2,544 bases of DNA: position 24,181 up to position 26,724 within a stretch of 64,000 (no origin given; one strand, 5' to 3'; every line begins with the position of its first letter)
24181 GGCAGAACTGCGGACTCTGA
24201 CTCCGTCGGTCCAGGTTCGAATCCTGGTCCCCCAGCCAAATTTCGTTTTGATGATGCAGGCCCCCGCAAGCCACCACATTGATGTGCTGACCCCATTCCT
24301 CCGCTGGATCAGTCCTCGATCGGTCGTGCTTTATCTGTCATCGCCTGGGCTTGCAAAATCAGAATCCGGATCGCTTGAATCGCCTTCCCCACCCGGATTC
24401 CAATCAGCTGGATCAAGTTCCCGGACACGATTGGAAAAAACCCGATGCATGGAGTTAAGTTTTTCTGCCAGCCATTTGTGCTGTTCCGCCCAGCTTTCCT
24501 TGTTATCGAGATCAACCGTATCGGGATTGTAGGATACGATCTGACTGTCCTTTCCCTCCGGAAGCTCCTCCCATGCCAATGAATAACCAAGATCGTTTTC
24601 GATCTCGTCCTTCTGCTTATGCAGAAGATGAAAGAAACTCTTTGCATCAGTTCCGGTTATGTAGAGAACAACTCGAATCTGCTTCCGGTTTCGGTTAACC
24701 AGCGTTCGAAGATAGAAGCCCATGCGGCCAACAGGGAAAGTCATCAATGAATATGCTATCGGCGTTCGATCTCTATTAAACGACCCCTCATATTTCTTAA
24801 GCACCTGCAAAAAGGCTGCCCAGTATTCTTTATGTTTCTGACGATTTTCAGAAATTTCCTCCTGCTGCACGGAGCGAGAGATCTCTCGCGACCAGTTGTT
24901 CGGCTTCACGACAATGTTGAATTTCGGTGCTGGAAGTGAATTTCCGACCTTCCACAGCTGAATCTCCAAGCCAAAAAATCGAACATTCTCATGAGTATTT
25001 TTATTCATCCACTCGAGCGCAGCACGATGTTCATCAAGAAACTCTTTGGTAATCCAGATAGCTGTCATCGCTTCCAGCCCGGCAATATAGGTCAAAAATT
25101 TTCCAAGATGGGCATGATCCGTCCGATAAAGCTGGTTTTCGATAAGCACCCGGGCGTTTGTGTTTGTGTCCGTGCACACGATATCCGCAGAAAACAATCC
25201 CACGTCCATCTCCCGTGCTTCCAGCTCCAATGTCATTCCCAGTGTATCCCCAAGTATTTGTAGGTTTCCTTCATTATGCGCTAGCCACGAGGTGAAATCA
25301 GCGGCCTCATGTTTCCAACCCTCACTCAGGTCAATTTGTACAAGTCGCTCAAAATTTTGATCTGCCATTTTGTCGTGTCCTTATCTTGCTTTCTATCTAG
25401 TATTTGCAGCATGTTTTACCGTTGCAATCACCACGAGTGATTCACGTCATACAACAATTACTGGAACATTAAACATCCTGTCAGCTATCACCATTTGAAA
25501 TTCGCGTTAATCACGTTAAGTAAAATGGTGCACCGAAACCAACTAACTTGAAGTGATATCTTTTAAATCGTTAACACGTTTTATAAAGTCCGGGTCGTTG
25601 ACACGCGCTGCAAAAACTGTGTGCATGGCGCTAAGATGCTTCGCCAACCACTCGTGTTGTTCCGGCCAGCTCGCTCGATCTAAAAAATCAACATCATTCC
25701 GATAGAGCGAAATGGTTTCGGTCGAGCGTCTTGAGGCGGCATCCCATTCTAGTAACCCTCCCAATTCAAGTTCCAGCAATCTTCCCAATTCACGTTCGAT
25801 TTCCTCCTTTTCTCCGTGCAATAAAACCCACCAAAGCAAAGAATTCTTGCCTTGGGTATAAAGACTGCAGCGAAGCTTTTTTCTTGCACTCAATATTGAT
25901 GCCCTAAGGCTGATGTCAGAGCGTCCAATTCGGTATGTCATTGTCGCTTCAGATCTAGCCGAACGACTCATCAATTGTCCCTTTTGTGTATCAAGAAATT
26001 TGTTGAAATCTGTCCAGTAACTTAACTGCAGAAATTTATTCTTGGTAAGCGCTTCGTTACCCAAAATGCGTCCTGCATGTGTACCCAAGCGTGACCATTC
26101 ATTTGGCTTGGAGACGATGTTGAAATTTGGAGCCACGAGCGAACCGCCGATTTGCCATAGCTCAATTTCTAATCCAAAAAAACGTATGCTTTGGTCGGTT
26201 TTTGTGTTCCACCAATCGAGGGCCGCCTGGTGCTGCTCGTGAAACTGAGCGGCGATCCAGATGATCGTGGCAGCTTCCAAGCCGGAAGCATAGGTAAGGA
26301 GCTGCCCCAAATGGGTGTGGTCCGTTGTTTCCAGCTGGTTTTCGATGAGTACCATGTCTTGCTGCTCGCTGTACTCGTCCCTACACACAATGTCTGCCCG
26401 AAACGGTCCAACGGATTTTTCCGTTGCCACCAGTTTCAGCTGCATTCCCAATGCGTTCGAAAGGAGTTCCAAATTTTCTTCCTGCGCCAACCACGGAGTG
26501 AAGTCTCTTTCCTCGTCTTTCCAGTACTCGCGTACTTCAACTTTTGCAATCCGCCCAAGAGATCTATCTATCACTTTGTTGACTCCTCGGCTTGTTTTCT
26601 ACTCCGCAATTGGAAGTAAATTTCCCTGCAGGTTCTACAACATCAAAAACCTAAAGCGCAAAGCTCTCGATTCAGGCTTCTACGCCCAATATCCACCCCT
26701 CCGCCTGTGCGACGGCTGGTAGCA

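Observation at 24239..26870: Low-GC islet at tRNA-Gln carrying only two tandem nuclease-like/DUF4268 paralogs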

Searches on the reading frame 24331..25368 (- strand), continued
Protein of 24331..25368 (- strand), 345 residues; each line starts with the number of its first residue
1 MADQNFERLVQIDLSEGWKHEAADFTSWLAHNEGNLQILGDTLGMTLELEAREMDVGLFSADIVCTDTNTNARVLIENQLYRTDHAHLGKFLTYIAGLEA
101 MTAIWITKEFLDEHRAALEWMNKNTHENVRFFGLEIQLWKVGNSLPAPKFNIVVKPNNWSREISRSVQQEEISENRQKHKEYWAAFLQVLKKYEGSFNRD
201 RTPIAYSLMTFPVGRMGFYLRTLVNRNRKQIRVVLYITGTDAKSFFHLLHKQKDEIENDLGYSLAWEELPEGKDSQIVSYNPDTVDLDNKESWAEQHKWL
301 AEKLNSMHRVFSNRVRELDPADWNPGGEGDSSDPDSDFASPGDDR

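Call 79: search_protein_families(library=padloc, proteins=[L086:6010-6960:+, L087:6007-6963:+, L088:5983-6993:+, L089:3001-3945:+], max_evalue=0.00001)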
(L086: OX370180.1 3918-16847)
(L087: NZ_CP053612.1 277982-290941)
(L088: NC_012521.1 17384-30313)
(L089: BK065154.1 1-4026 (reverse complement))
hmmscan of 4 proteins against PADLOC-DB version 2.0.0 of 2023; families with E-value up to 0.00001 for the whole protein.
L086:6010-6960:+ (317 aa): 4 families
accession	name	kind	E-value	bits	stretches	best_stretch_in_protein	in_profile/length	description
PDLC04914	PDC-S11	-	3e-127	422.2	1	2-308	5-312/314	-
PDLC04911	PDC-S11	-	1.2e-97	325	1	2-305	5-313/318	-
PDLC04912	PDC-S11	-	3.7e-93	310.1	1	2-304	5-310/313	-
PDLC04913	PDC-S11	-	9.8e-40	134.7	2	145-310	207-370/375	-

L087:6007-6963:+ (319 aa): 4 families
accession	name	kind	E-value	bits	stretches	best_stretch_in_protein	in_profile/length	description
PDLC04911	PDC-S11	-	5.7e-105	349.1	1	2-308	4-312/318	-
PDLC04914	PDC-S11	-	3.4e-84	280.7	1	2-308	4-308/314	-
PDLC04912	PDC-S11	-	1.1e-81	272.5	1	2-306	4-308/313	-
PDLC04913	PDC-S11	-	3.8e-24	83.5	1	163-311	221-367/375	-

L088:5983-6993:+ (337 aa): 4 families
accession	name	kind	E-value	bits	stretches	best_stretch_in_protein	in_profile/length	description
PDLC04911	PDC-S11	-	5e-101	336.2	1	7-316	3-313/318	-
PDLC04912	PDC-S11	-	1.3e-85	285.4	1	7-312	3-307/313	-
PDLC04914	PDC-S11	-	1.6e-75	252.2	1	7-316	3-309/314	-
PDLC04913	PDC-S11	-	6.2e-25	86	1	103-321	149-370/375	-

L089:3001-3945:+ (315 aa): 4 families
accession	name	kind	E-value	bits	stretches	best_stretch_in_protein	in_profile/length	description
PDLC04911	PDC-S11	-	1.8e-93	311.3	1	4-310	3-313/318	-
PDLC04914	PDC-S11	-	6.2e-89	296.3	1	4-312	3-311/314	-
PDLC04912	PDC-S11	-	3.2e-78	261.1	1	4-309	3-310/313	-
PDLC04913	PDC-S11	-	4.1e-19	66.9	1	144-313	202-368/375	-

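Call 80: search_protein_families(library=pfam, proteins=[L086:6010-6960:+, L087:6007-6963:+, L088:5983-6993:+, L089:3001-3945:+], max_evalue=0.01)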
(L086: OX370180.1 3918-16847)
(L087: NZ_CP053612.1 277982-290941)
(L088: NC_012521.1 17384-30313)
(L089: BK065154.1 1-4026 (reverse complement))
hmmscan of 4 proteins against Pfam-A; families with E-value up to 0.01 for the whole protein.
L086:6010-6960:+ (317 aa): 2 families
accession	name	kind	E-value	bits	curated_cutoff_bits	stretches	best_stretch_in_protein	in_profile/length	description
PF14088.11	DUF4268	-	3.3e-31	108.6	27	1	167-303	2-139/140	Domain of unknown function (DUF4268)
PF01939.22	NucS_C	-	0.0082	16.6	24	0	38-92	18-72/124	Endonuclease NucS C-terminal domain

L087:6007-6963:+ (319 aa): 1 family
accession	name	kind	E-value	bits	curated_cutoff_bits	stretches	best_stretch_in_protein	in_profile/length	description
PF14088.11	DUF4268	-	6.6e-30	104.4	27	1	171-307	2-139/140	Domain of unknown function (DUF4268)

L088:5983-6993:+ (337 aa): 1 family
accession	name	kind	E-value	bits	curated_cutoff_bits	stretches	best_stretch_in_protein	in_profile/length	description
PF14088.11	DUF4268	-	1.1e-14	55.1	27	1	183-312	3-137/140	Domain of unknown function (DUF4268)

L089:3001-3945:+ (315 aa): 1 family
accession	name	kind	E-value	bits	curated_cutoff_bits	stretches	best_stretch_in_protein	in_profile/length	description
PF14088.11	DUF4268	-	1.3e-32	113.2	27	1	171-309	2-140/140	Domain of unknown function (DUF4268)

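Call 82: search_protein_families(library=padloc, proteins=[L001:5151-5387:+, L001:5387-6430:+, L001:6435-6947:+, L001:7109-7900:+, L004:6514-7662:+, L004:9135-9908:+, L004:10589-11269:+, L004:4838-6493:+], max_evalue=0.001)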
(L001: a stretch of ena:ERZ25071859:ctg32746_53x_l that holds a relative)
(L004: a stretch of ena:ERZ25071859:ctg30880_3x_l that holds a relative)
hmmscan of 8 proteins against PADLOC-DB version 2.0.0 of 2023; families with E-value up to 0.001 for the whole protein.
L001:5151-5387:+ (79 aa): 6 families
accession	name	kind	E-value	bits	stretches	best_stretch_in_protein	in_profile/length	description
PDLC03196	Specificity_I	-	1.4e-08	31.4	1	10-69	523-582/792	Type I specificity subunit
PDLC03179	Specificity_I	-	2.8e-08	31.1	1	5-56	229-280/589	Type I specificity subunit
PDLC03096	Specificity_I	-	4.8e-07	26.9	1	14-64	215-265/658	Type I specificity subunit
PDLC03195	Specificity_I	-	1.4e-05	21.9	1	26-67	190-231/512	Type I specificity subunit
PDLC03056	Specificity_I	-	5.4e-05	19.9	1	24-77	397-454/590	Type I specificity subunit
PDLC03176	Specificity_I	-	0.00098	16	0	25-68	167-210/585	Type I specificity subunit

L001:5387-6430:+ (348 aa): 8 families
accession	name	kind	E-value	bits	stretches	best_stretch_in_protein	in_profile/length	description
PDLC03949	RmrA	-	2e-11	41.4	1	7-80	3-79/363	-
PDLC04141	capP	-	2.7e-06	25.1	1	188-264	40-117/242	capP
PDLC04776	PDC-M69B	-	9e-06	23.6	1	184-229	50-95/272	-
PDLC03955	RmrA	-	1.6e-05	22.3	0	194-232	192-231/371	-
PDLC03948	RmrA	-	5.6e-05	20.2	0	198-229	189-221/397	-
PDLC03952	RmrA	-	9.4e-05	19.4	0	7-80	23-100/395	-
PDLC03954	RmrA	-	0.00011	19.2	0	201-262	193-254/380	-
PDLC03946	RmrA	-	0.00025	17.9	0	194-235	169-210/357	-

L001:6435-6947:+ (171 aa): 0 families

L001:7109-7900:+ (264 aa): 0 families

L004:6514-7662:+ (383 aa): 10 families
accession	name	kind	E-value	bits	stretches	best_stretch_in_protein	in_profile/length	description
PDLC03949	RmrA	-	1.5e-15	55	2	190-304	163-268/363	-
PDLC04141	capP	-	1.7e-08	32.3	1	190-301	41-153/242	capP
PDLC03946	RmrA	-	7.8e-08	29.4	1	191-304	165-270/357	-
PDLC03955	RmrA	-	8e-08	29.9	1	194-313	191-302/371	-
PDLC03948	RmrA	-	9.5e-08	29.3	1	176-314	167-302/397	-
PDLC03952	RmrA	-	5.1e-06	23.6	0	172-306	177-307/395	-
PDLC03951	RmrA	-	8.7e-06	22.9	0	11-90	13-95/400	-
PDLC03947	RmrA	-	1.7e-05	21.8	0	173-305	166-294/383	-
PDLC04776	PDC-M69B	-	7.5e-05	20.5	1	190-314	55-187/272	-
PDLC03954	RmrA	-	0.00011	19.2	0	201-305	192-294/380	-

L004:9135-9908:+ (258 aa): 0 families

L004:10589-11269:+ (227 aa): 0 families

L004:4838-6493:+ (552 aa): 82 families (the best 25 are shown)
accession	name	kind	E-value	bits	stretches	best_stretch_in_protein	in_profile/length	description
PDLC03179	Specificity_I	-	1.2e-98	329.6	2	20-329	37-357/589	Type I specificity subunit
PDLC03189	Specificity_I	-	6.3e-78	260.7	2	362-534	6-179/459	Type I specificity subunit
PDLC03196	Specificity_I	-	4.6e-66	221.5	4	377-549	406-587/792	Type I specificity subunit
PDLC03107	Specificity_I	-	5.4e-51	171.9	2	99-278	14-194/392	Type I specificity subunit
PDLC03096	Specificity_I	-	4.8e-49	165.7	2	1-382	1-384/658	Type I specificity subunit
PDLC03076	Specificity_I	-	1.2e-42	144.8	2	23-246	6-234/488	Type I specificity subunit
PDLC03056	Specificity_I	-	5.1e-42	142.1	3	208-398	384-575/590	Type I specificity subunit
PDLC03087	Specificity_I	-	7.9e-42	141.6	2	361-540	8-202/418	Type I specificity subunit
PDLC03063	Specificity_I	-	2e-37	127.2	2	84-251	170-334/369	Type I specificity subunit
PDLC03169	Specificity_I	-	1.5e-36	124.7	2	295-534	188-401/461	Type I specificity subunit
PDLC03195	Specificity_I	-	7.2e-36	121.9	1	168-546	136-507/512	Type I specificity subunit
PDLC03066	Specificity_I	-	4e-32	109.5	2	355-528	242-412/441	Type I specificity subunit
PDLC03127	Specificity_I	-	4.8e-32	109.5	4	327-547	209-448/571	Type I specificity subunit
PDLC03173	Specificity_I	-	5.4e-30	103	2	360-525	267-435/463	Type I specificity subunit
PDLC03068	Specificity_I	-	6.4e-29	99.3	2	355-527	214-374/403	Type I specificity subunit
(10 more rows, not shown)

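Call 84: search_protein_families(library=pfam, alignment_id=A6, max_evalue=0.00001)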
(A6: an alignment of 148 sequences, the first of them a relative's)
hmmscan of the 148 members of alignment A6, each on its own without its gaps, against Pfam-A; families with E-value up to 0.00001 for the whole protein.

A. member 1, L044:8138-9100:+ (321 aa): 2 families
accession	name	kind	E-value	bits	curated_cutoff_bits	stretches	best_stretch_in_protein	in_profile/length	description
PF03466.25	LysR_substrate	-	4.1e-21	75.8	28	1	98-282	6-192/209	LysR substrate binding domain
PF00126.33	HTH_1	-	5.1e-21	74.8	26.6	1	10-68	1-59/60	Bacterial regulatory helix-turn-helix protein, lysR family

B. families by the number of members that match (of 148 scanned): 123 families (the first 25 are shown)
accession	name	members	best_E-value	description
PF01420.25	Methylase_S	3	6.5e-32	Type I restriction modification DNA specificity domain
PF00589.27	Phage_integrase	3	8.4e-22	Phage integrase family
PF00557.29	Peptidase_M24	2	4.6e-37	Metallopeptidase family M24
PF00270.35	DEAD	2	5e-24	DEAD/DEAH box helicase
PF01321.24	Creatinase_N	2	1.3e-16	Creatinase/Prolidase N-terminal domain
PF00271.37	Helicase_C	2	1.4e-16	Helicase conserved C-terminal domain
PF22022.2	Phage_int_M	2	4.4e-13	Phage integrase central domain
PF14559.12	TPR_19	2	1.3e-12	Tetratricopeptide repeat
PF01381.28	HTH_3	2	1.5e-12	Helix-turn-helix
PF13391.12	HNH_2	2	4.6e-12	HNH endonuclease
PF13428.12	TPR_14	2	5.8e-11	Tetratricopeptide repeat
PF07719.23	TPR_2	2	1.9e-09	Tetratricopeptide repeat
PF13356.12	Arm-DNA-bind_3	2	5.5e-09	Arm DNA-binding domain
PF13560.12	HTH_31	2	1.5e-08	Helix-turn-helix domain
PF01527.26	HTH_Tnp_1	2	4.8e-08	Transposase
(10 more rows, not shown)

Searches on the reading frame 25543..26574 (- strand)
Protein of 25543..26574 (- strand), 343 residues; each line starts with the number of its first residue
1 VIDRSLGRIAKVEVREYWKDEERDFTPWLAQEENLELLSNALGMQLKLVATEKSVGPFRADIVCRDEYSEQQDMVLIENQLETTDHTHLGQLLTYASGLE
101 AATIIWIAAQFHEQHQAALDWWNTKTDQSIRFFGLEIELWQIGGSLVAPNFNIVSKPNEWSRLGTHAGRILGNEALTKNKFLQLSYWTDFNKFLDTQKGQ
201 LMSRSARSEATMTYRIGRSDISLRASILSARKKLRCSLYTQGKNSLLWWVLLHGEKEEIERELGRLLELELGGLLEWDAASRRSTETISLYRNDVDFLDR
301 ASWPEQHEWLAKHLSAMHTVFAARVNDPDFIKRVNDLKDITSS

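Call 4: search_protein_families(library=pfam, proteins=[window:25543-26574:-], max_evalue=1)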
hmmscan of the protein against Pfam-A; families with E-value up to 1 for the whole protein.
window:25543-26574:- (343 aa): 1 family
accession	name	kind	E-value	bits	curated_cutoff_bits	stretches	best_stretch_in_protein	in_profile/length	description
PF14088.11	DUF4268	-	2e-19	70.5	27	1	182-323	1-138/140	Domain of unknown function (DUF4268)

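Call 5: search_protein_families(library=padloc, proteins=[window:25543-26574:-], max_evalue=1)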
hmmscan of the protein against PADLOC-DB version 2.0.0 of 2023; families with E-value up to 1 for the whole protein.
window:25543-26574:- (343 aa): 5 families
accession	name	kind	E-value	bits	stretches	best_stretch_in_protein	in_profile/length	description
PDLC04911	PDC-S11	-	1.2e-106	354.7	1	4-326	3-313/318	-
PDLC04912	PDC-S11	-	3.8e-103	343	1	4-326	3-311/313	-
PDLC04914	PDC-S11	-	8e-66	220.4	1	4-326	3-309/314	-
PDLC04913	PDC-S11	-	2.3e-12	44.7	2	175-326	221-365/375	-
PDLC04945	PDC-S18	-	0.034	11.4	1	32-99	30-89/302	-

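Call 6: search_protein_families(library=ncbifam, proteins=[window:25543-26574:-], max_evalue=1)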
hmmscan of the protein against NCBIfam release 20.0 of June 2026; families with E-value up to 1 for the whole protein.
window:25543-26574:- (343 aa): 1 family
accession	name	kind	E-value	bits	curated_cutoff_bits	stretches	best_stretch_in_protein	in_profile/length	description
NF008382.0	PRK11177.1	equivalog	0.14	10.7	824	1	272-312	276-316/575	phosphoenolpyruvate-protein phosphotransferase PtsI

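Call 27: find_homologous_proteins(query=window:25543-26574:-, max_evalue=0.00001)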
Query window:25543-26574:- (343 aa): 7565 proteins with E <= 0.00001 among 8000 candidates; the best 120 are listed.
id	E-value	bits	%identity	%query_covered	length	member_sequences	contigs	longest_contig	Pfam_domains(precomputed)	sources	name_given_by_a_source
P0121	1.1e-176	605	100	79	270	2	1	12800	PF14088.12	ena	-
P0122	1.2e-95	339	50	93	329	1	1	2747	PF14088.12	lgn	-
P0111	2.6e-95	338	50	95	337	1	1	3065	PF14088.12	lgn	-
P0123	6.7e-95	336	50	95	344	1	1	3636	PF14088.12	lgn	-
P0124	7.1e-95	336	51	95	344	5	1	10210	PF14088.12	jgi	jgi:hypothetical protein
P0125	9.0e-95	336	50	95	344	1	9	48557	PF14088.12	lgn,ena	-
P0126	9.6e-95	336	50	95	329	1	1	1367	PF14088.12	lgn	-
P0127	2.5e-94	334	50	94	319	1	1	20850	PF14088.12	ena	-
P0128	3.7e-94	334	50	95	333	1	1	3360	PF14088.12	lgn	-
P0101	4.4e-94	334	48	95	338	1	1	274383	PF14088.12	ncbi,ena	-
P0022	5.6e-94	333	50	95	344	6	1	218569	PF14088.12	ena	-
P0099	6.0e-94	333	50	94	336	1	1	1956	PF14088.12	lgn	-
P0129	7.1e-94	333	49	95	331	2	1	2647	PF14088.12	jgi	jgi:hypothetical protein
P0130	9.1e-94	332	50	95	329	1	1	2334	PF14088.12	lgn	-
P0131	9.9e-94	332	49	95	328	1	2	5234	PF14088.12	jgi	jgi:hypothetical protein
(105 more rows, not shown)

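Call 29: find_encoding_contigs(protein=P0121, flank=10000, max_places=3)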
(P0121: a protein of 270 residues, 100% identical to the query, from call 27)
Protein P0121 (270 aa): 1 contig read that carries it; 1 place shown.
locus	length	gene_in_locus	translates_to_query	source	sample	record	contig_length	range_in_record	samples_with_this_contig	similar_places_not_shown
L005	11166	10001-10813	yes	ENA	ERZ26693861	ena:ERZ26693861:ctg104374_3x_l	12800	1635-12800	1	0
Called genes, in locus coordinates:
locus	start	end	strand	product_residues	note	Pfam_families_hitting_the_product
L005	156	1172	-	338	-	PF00044:Gp_dh_N, PF02800:Gp_dh_C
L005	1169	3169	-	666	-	PF00456:Transketolase_N, PF13292:DXP_synthase_N (weak), PF00676:E1_dh (weak), PF02775:TPP_enzyme_C (faint), PF02779:Transket_pyr, PF02780:Transketolase_C, PF22613:Transketolase_C_1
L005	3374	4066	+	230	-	PF02129:Peptidase_S15 (faint), PF12146:Hydrolase_4, PF00561:Abhydrolase_1, PF12697:Abhydrolase_6, PF00326:Peptidase_S9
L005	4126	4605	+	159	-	PF02566:OsmC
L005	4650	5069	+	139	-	-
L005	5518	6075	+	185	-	PF03167:UDG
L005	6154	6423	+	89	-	-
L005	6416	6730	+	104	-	PF05164:ZapA (weak)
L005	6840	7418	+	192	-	PF01812:5-FTHF_cyc-lig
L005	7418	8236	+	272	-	PF13277:YmdB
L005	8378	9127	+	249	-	PF20772:TACO1_YebC_N, PF01709:Transcrip_reg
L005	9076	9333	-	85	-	-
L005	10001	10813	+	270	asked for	PF14088:DUF4268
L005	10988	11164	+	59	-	?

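Call 69: predict_structure(alignment_id=A3)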
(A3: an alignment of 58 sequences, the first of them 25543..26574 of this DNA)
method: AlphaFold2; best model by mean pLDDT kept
length: 343 residues; sequences in the alignment: 58
mean_pLDDT: 87.0   pTM: 0.54
mean pLDDT of the five models: 87.0, 85.4, 83.9, 82.9, 82.1
residues with pLDDT >= 90: 204; 70-90: 109; 50-70: 16; < 50: 14
segments of 3 or more residues with pLDDT < 50: 164-175
pLDDT, mean of each block of 10 residues (from residue 1): 72 93 94 94 92 74 89 90 85 79 91 90 82 95 92 85 46 57 92 88 87 89 94 96 90 95 92 85 82 94 97 96 92 89 75
secondary structure, 60 per line:
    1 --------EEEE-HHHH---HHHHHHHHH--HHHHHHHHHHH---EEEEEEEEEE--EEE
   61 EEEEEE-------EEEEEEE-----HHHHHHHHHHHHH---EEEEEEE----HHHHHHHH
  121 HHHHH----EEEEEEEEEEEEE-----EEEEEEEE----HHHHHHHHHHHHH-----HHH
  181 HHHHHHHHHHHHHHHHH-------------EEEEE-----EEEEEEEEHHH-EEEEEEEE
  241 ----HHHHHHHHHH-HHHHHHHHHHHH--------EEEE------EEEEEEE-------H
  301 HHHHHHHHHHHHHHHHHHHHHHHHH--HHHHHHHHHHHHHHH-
elements in order: E9-12 H14-17 H21-29 H32-42 E46-55 E58-66 E74-80 H86-98 E102-108 H113-125 E130-142 E148-155 H160-172 H178-197 E211-215 E221-228 E233-240 H245-254 H256-267 E276-279 E286-292 H300-325 H328-342
